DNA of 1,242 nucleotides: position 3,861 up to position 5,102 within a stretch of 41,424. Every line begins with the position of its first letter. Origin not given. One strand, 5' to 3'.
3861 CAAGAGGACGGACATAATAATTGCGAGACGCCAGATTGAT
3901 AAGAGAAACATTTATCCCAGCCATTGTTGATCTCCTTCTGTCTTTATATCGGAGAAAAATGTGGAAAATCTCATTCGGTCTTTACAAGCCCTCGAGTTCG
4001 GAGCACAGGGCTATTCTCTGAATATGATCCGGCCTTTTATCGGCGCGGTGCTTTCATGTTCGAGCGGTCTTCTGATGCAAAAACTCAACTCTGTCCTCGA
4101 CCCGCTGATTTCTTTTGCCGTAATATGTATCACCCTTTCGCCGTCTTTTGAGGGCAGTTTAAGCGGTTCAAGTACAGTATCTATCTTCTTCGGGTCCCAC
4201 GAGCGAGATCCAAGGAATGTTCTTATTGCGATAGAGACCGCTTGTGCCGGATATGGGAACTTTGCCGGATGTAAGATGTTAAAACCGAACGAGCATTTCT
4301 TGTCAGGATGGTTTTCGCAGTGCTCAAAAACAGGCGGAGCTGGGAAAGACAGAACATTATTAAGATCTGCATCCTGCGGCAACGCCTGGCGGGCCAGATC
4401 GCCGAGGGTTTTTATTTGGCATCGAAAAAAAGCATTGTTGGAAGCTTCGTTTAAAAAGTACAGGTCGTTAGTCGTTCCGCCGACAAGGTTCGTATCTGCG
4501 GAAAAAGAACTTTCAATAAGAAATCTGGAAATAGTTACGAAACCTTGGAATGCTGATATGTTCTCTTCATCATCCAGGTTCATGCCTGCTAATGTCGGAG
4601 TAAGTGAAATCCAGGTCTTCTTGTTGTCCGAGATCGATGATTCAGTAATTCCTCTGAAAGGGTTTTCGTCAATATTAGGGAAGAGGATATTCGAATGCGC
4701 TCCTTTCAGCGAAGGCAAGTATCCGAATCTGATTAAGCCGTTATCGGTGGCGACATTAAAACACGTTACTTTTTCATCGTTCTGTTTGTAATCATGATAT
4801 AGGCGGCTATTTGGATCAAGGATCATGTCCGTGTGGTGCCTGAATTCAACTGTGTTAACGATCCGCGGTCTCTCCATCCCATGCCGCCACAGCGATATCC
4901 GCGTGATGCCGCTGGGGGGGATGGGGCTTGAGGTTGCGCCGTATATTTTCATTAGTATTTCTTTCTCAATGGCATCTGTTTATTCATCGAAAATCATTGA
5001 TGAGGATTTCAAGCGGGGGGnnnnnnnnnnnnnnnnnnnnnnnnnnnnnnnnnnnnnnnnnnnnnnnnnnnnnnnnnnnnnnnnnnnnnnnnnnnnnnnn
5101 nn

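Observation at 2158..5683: Cassette of two paralogous unassignable proteins plus a B12-type radical SAM enzyme, wedged between DNA-repair genes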

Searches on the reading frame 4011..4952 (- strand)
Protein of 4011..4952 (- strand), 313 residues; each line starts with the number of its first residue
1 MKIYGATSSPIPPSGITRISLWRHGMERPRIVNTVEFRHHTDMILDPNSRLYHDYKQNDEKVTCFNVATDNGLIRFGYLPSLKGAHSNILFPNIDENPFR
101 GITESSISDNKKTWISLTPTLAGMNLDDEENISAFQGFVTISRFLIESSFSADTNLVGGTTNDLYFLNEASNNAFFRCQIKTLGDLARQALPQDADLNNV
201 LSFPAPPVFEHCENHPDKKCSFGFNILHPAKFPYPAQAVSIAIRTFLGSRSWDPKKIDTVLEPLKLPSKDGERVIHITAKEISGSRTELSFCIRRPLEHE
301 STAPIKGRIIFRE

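Call 3: search_protein_families(library=pfam, proteins=[window:4011-4952:-], max_evalue=1)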
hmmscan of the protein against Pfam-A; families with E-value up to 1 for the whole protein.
window:4011-4952:- (313 aa): 0 families

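Call 4: search_protein_families(library=ncbifam, proteins=[window:4011-4952:-], max_evalue=1)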
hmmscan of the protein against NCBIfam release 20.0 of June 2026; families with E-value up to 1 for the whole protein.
window:4011-4952:- (313 aa): 0 families

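Call 6: search_protein_families(library=padloc, proteins=[window:4011-4952:-], max_evalue=1)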
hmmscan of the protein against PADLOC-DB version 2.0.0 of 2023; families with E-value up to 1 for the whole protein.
window:4011-4952:- (313 aa): 0 families

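Call 7: search_protein_families(library=phrogs, proteins=[window:4011-4952:-], max_evalue=1)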
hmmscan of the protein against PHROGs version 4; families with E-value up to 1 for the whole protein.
window:4011-4952:- (313 aa): 0 families

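Call 8: find_homologous_proteins(query=window:4011-4952:-)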
Query window:4011-4952:- (313 aa): 12 proteins with E <= 0.001 among 743 candidates.
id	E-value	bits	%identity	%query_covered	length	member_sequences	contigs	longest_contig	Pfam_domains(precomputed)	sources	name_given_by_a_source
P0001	1.4e-212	722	100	100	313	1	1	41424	-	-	-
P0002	1.3e-211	719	99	100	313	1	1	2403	-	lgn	-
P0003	1.8e-126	440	66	100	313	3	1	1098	-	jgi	-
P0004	4.9e-126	438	66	100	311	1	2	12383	-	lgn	-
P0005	2.2e-111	390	99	54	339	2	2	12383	-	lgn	-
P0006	6.3e-87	310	53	100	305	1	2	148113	-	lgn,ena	-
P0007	2.1e-70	255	44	100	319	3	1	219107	-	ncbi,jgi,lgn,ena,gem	-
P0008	4.5e-69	251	43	96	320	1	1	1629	-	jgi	jgi:hypothetical protein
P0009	1.6e-66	243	43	100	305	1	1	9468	-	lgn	-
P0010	7.6e-59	217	40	92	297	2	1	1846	-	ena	-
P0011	3.5e-56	209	43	92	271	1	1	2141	-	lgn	-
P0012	7.3e-47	178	45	62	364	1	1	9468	-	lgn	-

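Call 9: find_encoding_contigs(protein=P0007, flank=10000, max_places=3)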
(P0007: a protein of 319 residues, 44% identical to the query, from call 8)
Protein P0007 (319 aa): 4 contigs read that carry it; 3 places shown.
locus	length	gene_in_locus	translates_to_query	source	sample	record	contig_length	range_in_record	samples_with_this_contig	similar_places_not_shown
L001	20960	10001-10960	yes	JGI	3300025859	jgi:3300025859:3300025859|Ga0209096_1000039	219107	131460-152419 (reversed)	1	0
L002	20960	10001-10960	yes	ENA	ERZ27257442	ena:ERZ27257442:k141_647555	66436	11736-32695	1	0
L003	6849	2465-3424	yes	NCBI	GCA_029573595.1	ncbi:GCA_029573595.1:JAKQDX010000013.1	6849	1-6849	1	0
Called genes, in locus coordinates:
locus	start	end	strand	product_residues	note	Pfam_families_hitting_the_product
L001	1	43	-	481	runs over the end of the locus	PF00133:tRNA-synt_1 (faint), PF01406:tRNA-synt_1e, PF09334:tRNA-synt_1g (weak), PF01921:tRNA-synt_1f (weak), PF09334:tRNA-synt_1g (weak), PF09190:DALR_2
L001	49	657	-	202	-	PF25087:GMPPB_C (faint), PF00132:Hexapep, PF14602:Hexapep_2 (weak)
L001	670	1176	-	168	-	PF09918:DUF2148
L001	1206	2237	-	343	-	PF02254:TrkA_N, PF02080:TrkA_C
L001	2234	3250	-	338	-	PF01118:Semialdhyde_dh, PF02800:Gp_dh_C (faint), PF02774:Semialdhyde_dhC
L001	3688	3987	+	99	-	PF01197:Ribosomal_L31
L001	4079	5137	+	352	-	PF03462:PCRF, PF00472:RF-1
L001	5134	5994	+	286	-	PF17827:PrmC_N, PF03602:Cons_hypoth95 (weak), PF05175:MTS, PF06325:PrmA, PF13847:Methyltransf_31, PF08241:Methyltransf_11, PF08242:Methyltransf_12, PF13649:Methyltransf_25, +7 more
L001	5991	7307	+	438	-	PF00919:UPF0004, PF04055:Radical_SAM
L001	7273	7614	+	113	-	PF01541:GIY-YIG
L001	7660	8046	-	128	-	PF02566:OsmC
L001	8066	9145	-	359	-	PF02646:RmuC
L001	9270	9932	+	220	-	-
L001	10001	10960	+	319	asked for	-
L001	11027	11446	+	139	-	-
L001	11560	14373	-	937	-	PF12705:PDDEXK_1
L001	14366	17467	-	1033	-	PF00580:UvrD-helicase, PF13245:AAA_19 (faint), PF13361:UvrD_C (weak), PF13538:UvrD_C_2 (faint)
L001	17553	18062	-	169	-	PF00156:Pribosyltran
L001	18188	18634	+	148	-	PF00383:dCMP_cyt_deam_1, PF14437:MafB19-deam, PF14439:Bd3614-deam (weak)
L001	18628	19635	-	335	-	-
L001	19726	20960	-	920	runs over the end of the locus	PF02739:5_3_exonuc_N, PF01367:5_3_exonuc, PF01612:DNA_pol_A_exo1, PF22619:DNA_polI_exo1, PF00476:DNA_pol_A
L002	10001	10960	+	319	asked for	-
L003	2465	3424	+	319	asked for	-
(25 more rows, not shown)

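Call 10: find_encoding_contigs(protein=P0006, flank=10000, max_places=3)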
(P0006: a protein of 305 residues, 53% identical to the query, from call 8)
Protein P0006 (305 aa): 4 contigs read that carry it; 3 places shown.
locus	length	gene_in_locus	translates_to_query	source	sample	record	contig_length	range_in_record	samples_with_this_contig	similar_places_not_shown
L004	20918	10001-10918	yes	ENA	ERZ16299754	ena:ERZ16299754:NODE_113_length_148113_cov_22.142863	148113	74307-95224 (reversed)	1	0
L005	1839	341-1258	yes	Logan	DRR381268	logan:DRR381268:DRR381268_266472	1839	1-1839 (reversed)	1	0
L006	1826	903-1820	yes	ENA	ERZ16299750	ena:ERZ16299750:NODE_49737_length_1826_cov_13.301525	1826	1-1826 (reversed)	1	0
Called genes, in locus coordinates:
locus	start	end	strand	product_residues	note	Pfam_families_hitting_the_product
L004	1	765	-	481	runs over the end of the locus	PF01406:tRNA-synt_1e, PF00133:tRNA-synt_1 (faint), PF09334:tRNA-synt_1g, PF01921:tRNA-synt_1f (weak), PF09334:tRNA-synt_1g (weak), PF09190:DALR_2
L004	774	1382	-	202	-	PF25087:GMPPB_C (faint), PF00132:Hexapep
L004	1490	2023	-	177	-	PF09918:DUF2148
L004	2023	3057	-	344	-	PF02254:TrkA_N, PF02080:TrkA_C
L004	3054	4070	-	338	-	PF01118:Semialdhyde_dh, PF02774:Semialdhyde_dhC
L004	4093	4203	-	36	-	-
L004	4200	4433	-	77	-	-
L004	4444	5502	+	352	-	PF03462:PCRF, PF00472:RF-1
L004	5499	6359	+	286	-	PF17827:PrmC_N, PF00891:Methyltransf_2, PF05175:MTS, PF06325:PrmA, PF13847:Methyltransf_31, PF08241:Methyltransf_11, PF08242:Methyltransf_12, PF13649:Methyltransf_25, +4 more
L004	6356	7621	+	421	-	PF00919:UPF0004, PF04055:Radical_SAM, PF01938:TRAM (weak)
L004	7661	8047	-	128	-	PF02566:OsmC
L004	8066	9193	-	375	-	PF02646:RmuC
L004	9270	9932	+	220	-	-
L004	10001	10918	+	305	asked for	-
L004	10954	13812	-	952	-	PF12705:PDDEXK_1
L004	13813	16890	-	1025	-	PF00580:UvrD-helicase, PF13245:AAA_19 (faint), PF13361:UvrD_C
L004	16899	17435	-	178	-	PF00156:Pribosyltran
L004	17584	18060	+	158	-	PF00383:dCMP_cyt_deam_1, PF14437:MafB19-deam, PF14439:Bd3614-deam (weak)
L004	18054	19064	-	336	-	-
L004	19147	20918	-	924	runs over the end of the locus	PF02739:5_3_exonuc_N, PF01367:5_3_exonuc, PF01612:DNA_pol_A_exo1, PF22619:DNA_polI_exo1, PF00476:DNA_pol_A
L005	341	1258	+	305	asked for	-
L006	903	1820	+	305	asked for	-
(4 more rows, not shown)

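Call 11: find_encoding_contigs(protein=P0009, flank=10000, max_places=3)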
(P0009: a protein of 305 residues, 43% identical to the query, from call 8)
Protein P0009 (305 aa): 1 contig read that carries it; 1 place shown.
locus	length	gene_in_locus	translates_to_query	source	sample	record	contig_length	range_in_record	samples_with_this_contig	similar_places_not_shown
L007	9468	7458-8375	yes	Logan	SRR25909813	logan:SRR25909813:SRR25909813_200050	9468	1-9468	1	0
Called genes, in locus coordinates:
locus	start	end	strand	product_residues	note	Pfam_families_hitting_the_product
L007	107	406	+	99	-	PF01197:Ribosomal_L31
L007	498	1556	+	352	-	PF03462:PCRF, PF00472:RF-1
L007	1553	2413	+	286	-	PF17827:PrmC_N, PF03602:Cons_hypoth95 (weak), PF05175:MTS, PF06325:PrmA, PF13847:Methyltransf_31, PF08241:Methyltransf_11, PF08242:Methyltransf_12, PF13649:Methyltransf_25, +7 more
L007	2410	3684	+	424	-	PF00919:UPF0004, PF04055:Radical_SAM, PF01938:TRAM (faint)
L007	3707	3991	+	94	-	PF01541:GIY-YIG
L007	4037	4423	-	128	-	PF02566:OsmC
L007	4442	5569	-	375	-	PF02646:RmuC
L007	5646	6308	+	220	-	-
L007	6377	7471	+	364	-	-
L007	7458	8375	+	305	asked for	-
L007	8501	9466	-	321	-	?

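Call 12: find_encoding_contigs(protein=P0004, flank=10000, max_places=3)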
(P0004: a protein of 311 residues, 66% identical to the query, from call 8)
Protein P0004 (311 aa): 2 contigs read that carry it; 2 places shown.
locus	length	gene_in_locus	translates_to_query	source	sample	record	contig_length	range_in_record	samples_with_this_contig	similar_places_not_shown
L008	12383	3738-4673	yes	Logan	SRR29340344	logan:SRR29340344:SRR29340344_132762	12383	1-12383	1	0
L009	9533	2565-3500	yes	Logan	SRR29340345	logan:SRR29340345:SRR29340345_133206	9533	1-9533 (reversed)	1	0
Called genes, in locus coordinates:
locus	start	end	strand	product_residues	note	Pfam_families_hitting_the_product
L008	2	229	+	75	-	?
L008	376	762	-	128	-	PF02566:OsmC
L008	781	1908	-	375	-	PF02646:RmuC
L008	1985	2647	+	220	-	-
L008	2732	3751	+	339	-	-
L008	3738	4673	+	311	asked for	-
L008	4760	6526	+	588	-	PF02310:B12-binding, PF04055:Radical_SAM (weak)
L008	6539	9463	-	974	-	PF12705:PDDEXK_1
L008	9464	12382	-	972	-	?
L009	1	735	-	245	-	?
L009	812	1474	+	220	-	-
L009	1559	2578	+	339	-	-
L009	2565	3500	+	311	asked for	-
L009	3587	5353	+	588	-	PF02310:B12-binding, PF04055:Radical_SAM (weak)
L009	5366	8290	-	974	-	PF12705:PDDEXK_1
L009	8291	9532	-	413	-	?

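Call 42: predict_structure(alignment_id=A2)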
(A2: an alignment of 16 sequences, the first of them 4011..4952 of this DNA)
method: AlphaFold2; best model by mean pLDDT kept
length: 313 residues; sequences in the alignment: 16
mean_pLDDT: 82.4   pTM: 0.59
mean pLDDT of the five models: 82.4, 75.0, 62.0, 51.0, 50.2
residues with pLDDT >= 90: 120; 70-90: 143; 50-70: 29; < 50: 21
segments of 3 or more residues with pLDDT < 50: 1-9, 195-206
pLDDT, mean of each block of 10 residues (from residue 1): 36 84 95 92 92 84 94 94 94 91 78 84 66 90 93 91 88 85 91 51 51 82 87 83 88 80 66 87 83 88 90 78
secondary structure, 60 per line:
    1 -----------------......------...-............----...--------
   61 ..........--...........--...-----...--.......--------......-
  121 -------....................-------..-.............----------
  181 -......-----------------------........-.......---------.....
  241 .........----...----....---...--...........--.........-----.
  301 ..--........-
elements in order: E18-23 E30-32 H34-45 E61-70 E73-80 E99-105 E114-119 H128-147 H158-170 H183-187 E211-215 E220-226 H236-249 E261-264 E273-283 E286-294 E305-312

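Call 45: fold_search(model_id=the predicted structure, library=pdb)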
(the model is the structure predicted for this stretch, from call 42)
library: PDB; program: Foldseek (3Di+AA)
matches with E <= 10: 960; with E <= 0.001: 0
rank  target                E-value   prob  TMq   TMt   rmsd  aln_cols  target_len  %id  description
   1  2o5u_C                1.2e-02  0.89  0.16  0.31  11.0       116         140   10  Crystal structure of the PA5185 protein from Pseudomonas Aeruginosa strain PAO1- orthorhombic form (C222). (released 2007-12-18)
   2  2av9_G                1.5e-02  0.97  0.15  0.30   8.2        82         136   11  Crystal Structure of the PA5185 protein from Pseudomonas Aeruginosa Strain PAO1. (released 2005-10-18)
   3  4kc5_C                1.5e-02  0.21  0.16  0.07  26.7       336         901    9  Crystal structure of the C-terminal part of RhiE from Burkholderia rhizoxinica (released 2013-09-18)
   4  2egi_C                1.6e-02  0.89  0.15  0.32   9.8       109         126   16  Crystal Structure of a Hypothetical Protein(AQ1494) from Aquifex aeolicus (released 2007-09-04)
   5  2egi_H                1.8e-02  0.95  0.17  0.45   9.4       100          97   16  Crystal Structure of a Hypothetical Protein(AQ1494) from Aquifex aeolicus (released 2007-09-04)
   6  2o6t_I                1.9e-02  0.96  0.18  0.36  11.2       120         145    8  Crystal structure of the PA5185 protein from Pseudomonas Aeruginosa strain PAO1- orthorhombic form (P2221). (released 2007-12-11)
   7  2av9_J                1.9e-02  0.84  0.16  0.31  10.7       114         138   10  Crystal Structure of the PA5185 protein from Pseudomonas Aeruginosa Strain PAO1. (released 2005-10-18)
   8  2av9_H                2.2e-02  0.96  0.16  0.31   8.6        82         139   11  Crystal Structure of the PA5185 protein from Pseudomonas Aeruginosa Strain PAO1. (released 2005-10-18)
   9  2o6t_G                2.2e-02  0.85  0.16  0.31  11.1       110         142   11  Crystal structure of the PA5185 protein from Pseudomonas Aeruginosa strain PAO1- orthorhombic form (P2221). (released 2007-12-11)
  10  2egi_A                2.2e-02  0.84  0.15  0.33   9.9       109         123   16  Crystal Structure of a Hypothetical Protein(AQ1494) from Aquifex aeolicus (released 2007-09-04)
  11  2egi_D                2.2e-02  0.84  0.15  0.32   9.8       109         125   16  Crystal Structure of a Hypothetical Protein(AQ1494) from Aquifex aeolicus (released 2007-09-04)
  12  4kc5_B                2.2e-02  0.18  0.16  0.07  27.2       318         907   10  Crystal structure of the C-terminal part of RhiE from Burkholderia rhizoxinica (released 2013-09-18)
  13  2av9_D                2.7e-02  0.87  0.16  0.30  10.1       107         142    9  Crystal Structure of the PA5185 protein from Pseudomonas Aeruginosa Strain PAO1. (released 2005-10-18)
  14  8qs0_BBB              2.7e-02  0.77  0.16  0.18  12.8       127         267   10  Acyl-ACP thioesterase from Lemna paucicostata in complex with a spirolactam (released 2024-02-21)
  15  8oii_A                2.8e-02  0.18  0.17  0.07  27.2       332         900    8  Cryo-EM KSB domain of RhiE from Burkholderia rhizoxinica (released 2024-04-03)
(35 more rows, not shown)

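Call 92: search_protein_families(library=pfam, proteins=[L001:11027-11446:+], max_evalue=0.01)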
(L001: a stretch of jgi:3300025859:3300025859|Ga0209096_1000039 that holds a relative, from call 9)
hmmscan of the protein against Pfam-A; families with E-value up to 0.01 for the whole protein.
L001:11027-11446:+ (139 aa): 0 families

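Call 102: search_protein_families(library=padloc, proteins=[L001:11027-11446:+, P0005, P0007], max_evalue=0.01)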
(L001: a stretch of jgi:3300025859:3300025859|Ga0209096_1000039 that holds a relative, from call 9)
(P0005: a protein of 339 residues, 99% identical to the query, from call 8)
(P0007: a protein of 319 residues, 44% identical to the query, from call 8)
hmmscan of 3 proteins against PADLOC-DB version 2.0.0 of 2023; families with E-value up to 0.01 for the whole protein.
L001:11027-11446:+ (139 aa): 0 families

P0005 (339 aa): 0 families

P0007 (319 aa): 0 families
